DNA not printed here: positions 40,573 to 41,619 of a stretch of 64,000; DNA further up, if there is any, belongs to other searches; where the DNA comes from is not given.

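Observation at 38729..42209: Tandem array of four large prepilin-type paralogs, with gene-conversion tracts and no assembly machinery nearby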

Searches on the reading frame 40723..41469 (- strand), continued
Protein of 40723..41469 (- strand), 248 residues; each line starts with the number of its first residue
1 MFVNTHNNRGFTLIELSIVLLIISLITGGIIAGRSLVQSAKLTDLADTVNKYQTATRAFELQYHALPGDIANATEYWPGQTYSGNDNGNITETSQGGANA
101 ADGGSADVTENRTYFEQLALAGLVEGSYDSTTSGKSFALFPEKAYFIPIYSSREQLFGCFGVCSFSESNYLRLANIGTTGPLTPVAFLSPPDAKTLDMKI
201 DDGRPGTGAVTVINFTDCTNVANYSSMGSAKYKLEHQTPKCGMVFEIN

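Call 36: fold_search(model_id=the predicted structure, library=pdb)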
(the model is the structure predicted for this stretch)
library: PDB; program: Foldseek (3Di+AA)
matches with E <= 10: 101; with E <= 0.001: 0
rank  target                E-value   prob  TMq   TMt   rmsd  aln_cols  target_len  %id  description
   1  3ig2_C                8.6e-01  0.04  0.19  0.23  15.4       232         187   10  The Crystal Structure of a Putative Phenylalanyl-tRNA synthetase (PheRS) beta chain domain from Bacteroides fragilis t (released 2009-09-01)
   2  4ndg_B                1.6e+00  0.03  0.15  0.18   9.3       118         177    8  Human Aprataxin (Aptx) bound to RNA-DNA and Zn - adenosine vanadate transition state mimic complex (released 2013-12-18)
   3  6yvv_A                1.9e+00  0.04  0.10  0.06   7.6        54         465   13  Condensin complex from S.cerevisiae ATP-free apo bridged state (released 2020-07-15)
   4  6qp7_B                2.0e+00  0.03  0.12  0.05   6.0        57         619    7  Drosophila Semaphorin 2a (released 2019-08-21)
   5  6qp7_A                2.0e+00  0.02  0.12  0.06   9.5        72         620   12  Drosophila Semaphorin 2a (released 2019-08-21)
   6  6p8t_B                2.4e+00  0.03  0.17  0.07  11.1       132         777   11  Acinetobacter baumannii tRNA synthetase in complex with compound 1 (released 2020-11-18)
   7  6xm2_L                2.4e+00  0.01  0.11  0.18  16.3       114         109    9  The structure of the 4A11.v7 antibody in complex with human TGFb2 (released 2021-07-07)
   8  5nl8                  2.9e+00  0.04  0.16  0.20   7.0        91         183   14  Pex4 of Hansenula Polymorpha (released 2018-01-24)
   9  8dqg_A                2.9e+00  0.02  0.15  0.15  11.1       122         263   13  Crystal structure of pyrrolysyl-tRNA synthetase from Methanomethylophilus alvus engineered for acridone amino acid (RS (released 2022-12-07)
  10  2jqj_MODEL_1_A        3.1e+00  0.03  0.10  0.16   6.4        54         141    9  NMR structure of yeast Dun1 FHA domain (released 2008-06-24)
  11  5ewa_C                3.1e+00  0.03  0.10  0.11  10.4        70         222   11  Crystal structure of the metallo-beta-lactamase IMP-1 in complex with the bisthiazolidine inhibitor L-VC26 (released 2016-06-01)
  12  7wol_A                3.5e+00  0.02  0.13  0.10  11.8       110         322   13  Crystal structure of lipase TrLipB from Thermomocrobium roseum (released 2023-01-25)
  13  3wsy_A                3.5e+00  0.02  0.14  0.07   8.7       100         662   10  SorLA Vps10p domain in complex with its own propeptide fragment (released 2015-02-04)
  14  3nuz_A                4.0e+00  0.04  0.11  0.07   4.6        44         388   11  Crystal structure of a putative acetyl xylan esterase (BF1801) from Bacteroides fragilis NCTC 9343 at 2.30 A resolutio (released 2010-08-04)
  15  1jje_B                4.0e+00  0.04  0.12  0.13  11.2        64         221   11  IMP-1 METALLO BETA-LACTAMASE FROM PSEUDOMONAS AERUGINOSA IN COMPLEX WITH A BIARYL SUCCINIC ACID INHIBITOR (11) (released 2001-07-25)
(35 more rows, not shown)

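Call 40: search_protein_representatives(alignment_id=A2)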
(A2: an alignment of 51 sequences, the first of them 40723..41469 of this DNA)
Query: 51 sequences, 256 profile positions. Proteins with E-value up to 0.001 (for the whole library): 18626; up to 1e-10: 13826; up to 1e-30: 8840. The best 150 are listed.
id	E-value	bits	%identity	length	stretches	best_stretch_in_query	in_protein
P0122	1.9e-88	312.9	-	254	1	7-252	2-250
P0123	4.8e-86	305.1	-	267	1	1-254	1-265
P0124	1.4e-85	303.6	-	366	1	6-254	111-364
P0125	2.3e-85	302.8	-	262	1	5-254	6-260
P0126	4.6e-85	301.8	-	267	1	5-254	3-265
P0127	8.4e-85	301.0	-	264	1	4-254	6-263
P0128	9.1e-85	300.9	-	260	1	6-254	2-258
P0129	1.9e-84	299.8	-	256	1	7-253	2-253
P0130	3.0e-84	299.2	-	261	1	3-255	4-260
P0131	4.8e-84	298.5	-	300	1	4-252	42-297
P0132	7.9e-84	297.8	-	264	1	5-254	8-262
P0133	8.8e-84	297.6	-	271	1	5-254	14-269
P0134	1.1e-83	297.3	-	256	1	8-253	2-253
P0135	1.5e-83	296.9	-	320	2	7-253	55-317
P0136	1.9e-83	296.5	-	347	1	7-253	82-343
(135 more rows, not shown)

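Call 43: search_protein_families(library=pfam, alignment_id=A2, max_evalue=0.1)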
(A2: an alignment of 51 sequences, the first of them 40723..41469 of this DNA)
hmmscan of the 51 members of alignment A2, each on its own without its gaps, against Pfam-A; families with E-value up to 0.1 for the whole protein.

A. member 1, window:40723-41469:- (248 aa): 1 family
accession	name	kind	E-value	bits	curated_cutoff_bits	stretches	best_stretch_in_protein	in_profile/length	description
PF07963.17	N_methyl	-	5.4e-07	29.4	21.2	1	6-30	2-26/27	Prokaryotic N-terminal methylation motif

B. families by the number of members that match (of 51 scanned): 4 families
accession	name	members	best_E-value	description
PF07963.17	N_methyl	51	4.5e-08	Prokaryotic N-terminal methylation motif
PF19161.5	DUF5843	1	0.00082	Family of unknown function (DUF5843)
PF21396.3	AAA_lid_12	1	0.043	AAA+ ATPase lid domain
PF03954.19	Lectin_N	1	0.093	Hepatic lectin, N-terminal domain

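Call 45: search_dna_similar(query=window:40723-41469:-, collection=plasmids, mode=protein, max_rows=30)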
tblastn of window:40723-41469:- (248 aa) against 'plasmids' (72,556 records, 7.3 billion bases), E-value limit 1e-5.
Records with a match: 3; places in all: 3; records where one place covers at least 80% of the query: 1.
Best place of each record, by identity: <60% 3.
By first word of the organism name: Acuticoccus 1; Frigidibacter 1; Singulisphaera 1.
By predicted mobility (MOB-suite, as given by PLSDB): non-mobilizable 1; mobilizable 1; conjugative 1.
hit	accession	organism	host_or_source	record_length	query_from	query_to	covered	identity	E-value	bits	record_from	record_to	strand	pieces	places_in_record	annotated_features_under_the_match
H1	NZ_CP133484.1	Acuticoccus sp. MNP-M23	Grean algae,grean algae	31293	33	246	86%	28.8%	1e-18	92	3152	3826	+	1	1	prepilin-type N-terminal cleavage/methylation domain-containing ...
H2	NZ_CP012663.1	Frigidibacter mobilis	oil-production water,oil-production ...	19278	33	210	72%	28.9%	4e-6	55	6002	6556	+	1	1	prepilin-type N-terminal cleavage/methylation domain-containing ...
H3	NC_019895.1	Singulisphaera acidiphila DSM 18658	sphagnum peat from the bog Obukhovskoe ...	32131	33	130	40%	33.9%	6e-8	60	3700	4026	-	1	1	prepilin-type N-terminal cleavage/methylation domain-containing ...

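Call 46: get_annotated_region(hit=H1, flank=9000)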
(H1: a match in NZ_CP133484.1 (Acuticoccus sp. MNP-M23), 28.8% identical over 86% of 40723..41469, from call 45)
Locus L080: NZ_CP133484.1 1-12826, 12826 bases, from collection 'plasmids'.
description: Acuticoccus sp. MNP-M23 plasmid p4_MNP-M23, complete sequence
organism: Acuticoccus sp. MNP-M23 (NCBI taxid 3072793)
taxonomy: Bacteria; Pseudomonadota; Alphaproteobacteria; Hyphomicrobiales; Amorphaceae; Acuticoccus; Acuticoccus sp. MNP-M23
host: -; source: Grean algae,grean algae; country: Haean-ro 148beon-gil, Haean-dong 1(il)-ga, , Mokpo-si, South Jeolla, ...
typing (MOB-suite, as given by PLSDB): non-mobilizable
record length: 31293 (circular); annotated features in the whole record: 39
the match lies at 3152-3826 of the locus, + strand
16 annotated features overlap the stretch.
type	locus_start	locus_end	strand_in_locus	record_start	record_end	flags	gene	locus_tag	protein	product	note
CDS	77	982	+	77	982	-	-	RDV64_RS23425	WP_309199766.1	zincin-like metallopeptidase domain-containing protein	-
CDS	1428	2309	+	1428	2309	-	-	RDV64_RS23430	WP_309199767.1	replication initiation protein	GO:0006270 - DNA replication initiation [Evidence IEA]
CDS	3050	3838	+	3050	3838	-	-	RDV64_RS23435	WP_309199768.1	prepilin-type N-terminal cleavage/methylation domain-containing protein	-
CDS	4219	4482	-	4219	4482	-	-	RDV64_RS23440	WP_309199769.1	hypothetical protein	-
CDS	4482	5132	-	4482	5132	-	-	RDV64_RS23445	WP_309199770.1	ParA family protein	-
CDS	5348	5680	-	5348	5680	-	-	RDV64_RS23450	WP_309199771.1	hypothetical protein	-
CDS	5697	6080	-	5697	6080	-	-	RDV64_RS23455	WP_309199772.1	hypothetical protein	-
CDS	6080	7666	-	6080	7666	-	-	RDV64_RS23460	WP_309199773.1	hypothetical protein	-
CDS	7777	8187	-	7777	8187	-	-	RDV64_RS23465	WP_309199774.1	hypothetical protein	-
CDS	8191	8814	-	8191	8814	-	-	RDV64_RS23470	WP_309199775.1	hypothetical protein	-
CDS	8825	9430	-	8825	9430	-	-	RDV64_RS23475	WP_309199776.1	DUF4112 domain-containing protein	-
CDS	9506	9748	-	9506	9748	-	-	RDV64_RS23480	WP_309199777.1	hypothetical protein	-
CDS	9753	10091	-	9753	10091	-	-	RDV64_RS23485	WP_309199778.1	hypothetical protein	-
CDS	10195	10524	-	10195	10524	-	-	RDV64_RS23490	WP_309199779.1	hypothetical protein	-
CDS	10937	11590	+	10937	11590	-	upp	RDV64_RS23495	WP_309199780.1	uracil phosphoribosyltransferase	GO:0009116 - nucleoside metabolic process [Evidence IEA]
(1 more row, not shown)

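Call 51: search_protein_families(library=pfam, proteins=[L046:8276-9772:+, L046:6490-8013:+, L046:5596-6480:+, L046:3199-4188:+, L046:4185-4850:+, L046:337-2322:+, L008:249-1433:+, L008:3029-4051:-, L008:4709-6628:-, L008:6628-7830:-], max_evalue=0.0001)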
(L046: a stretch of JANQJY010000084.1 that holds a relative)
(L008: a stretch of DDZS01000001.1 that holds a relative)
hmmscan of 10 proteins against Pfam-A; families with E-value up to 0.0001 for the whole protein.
L046:8276-9772:+ (498 aa): 2 families
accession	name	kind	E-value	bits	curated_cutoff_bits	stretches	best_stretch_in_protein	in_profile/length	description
PF00437.27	T2SSE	-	3.8e-64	217.1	24.9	1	140-415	5-273/370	Type II/IV secretion system protein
PF00005.33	ABC_tran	-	2.4e-05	25.4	25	1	268-355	13-80/137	ABC transporter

L046:6490-8013:+ (507 aa): 3 families
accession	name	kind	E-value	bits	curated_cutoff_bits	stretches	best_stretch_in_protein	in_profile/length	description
PF04552.19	Sigma54_DBD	-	2.2e-64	216.5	22.8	1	342-501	2-160/160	Sigma-54, DNA binding domain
PF04963.19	Sigma54_CBD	-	2.6e-55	187.5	22.9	1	140-327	2-185/185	Sigma-54 factor, core binding domain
PF00309.25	Sigma54_AID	-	2.3e-17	63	23.8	1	6-50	1-45/46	Sigma-54 factor, Activator interacting domain (AID)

L046:5596-6480:+ (294 aa): 3 families
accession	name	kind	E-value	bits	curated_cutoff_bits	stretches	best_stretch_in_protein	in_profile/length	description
PF00005.33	ABC_tran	-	9.1e-36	123.9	25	1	74-219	2-137/137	ABC transporter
PF12399.14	BCA_ABC_TP_C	-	3.7e-07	30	25.5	1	268-292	2-26/27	Branched-chain amino acid ATP-binding cassette transporter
PF13304.12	AAA_21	-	4.6e-05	24.1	27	0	141-249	195-299/304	AAA domain, putative AbiEii toxin, Type IV TA system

L046:3199-4188:+ (329 aa): 2 families
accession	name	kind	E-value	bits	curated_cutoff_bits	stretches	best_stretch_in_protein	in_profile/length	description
PF01380.27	SIS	-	1.3e-24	87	25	1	51-180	4-131/131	SIS domain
PF00571.33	CBS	-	2.1e-20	73.2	24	2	273-326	1-54/57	CBS domain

L046:4185-4850:+ (221 aa): 1 family
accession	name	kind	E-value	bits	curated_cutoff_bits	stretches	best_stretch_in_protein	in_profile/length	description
PF06835.18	LptC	-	4.8e-13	49.5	21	1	110-206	64-164/175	Lipopolysaccharide-assembly, LptC-related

L046:337-2322:+ (661 aa): 0 families

L008:249-1433:+ (394 aa): 1 family
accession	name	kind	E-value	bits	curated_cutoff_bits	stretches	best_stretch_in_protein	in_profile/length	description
PF00437.27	T2SSE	-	2.2e-46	158.6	24.9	1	12-276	15-279/370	Type II/IV secretion system protein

L008:3029-4051:- (340 aa): 0 families

L008:4709-6628:- (639 aa): 0 families

L008:6628-7830:- (400 aa): 1 family
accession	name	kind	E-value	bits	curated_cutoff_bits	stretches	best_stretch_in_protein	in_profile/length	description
PF00482.28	T2SSF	-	1.2e-46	158.2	25.2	2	70-187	7-125/125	Type II secretion system (T2SS), protein F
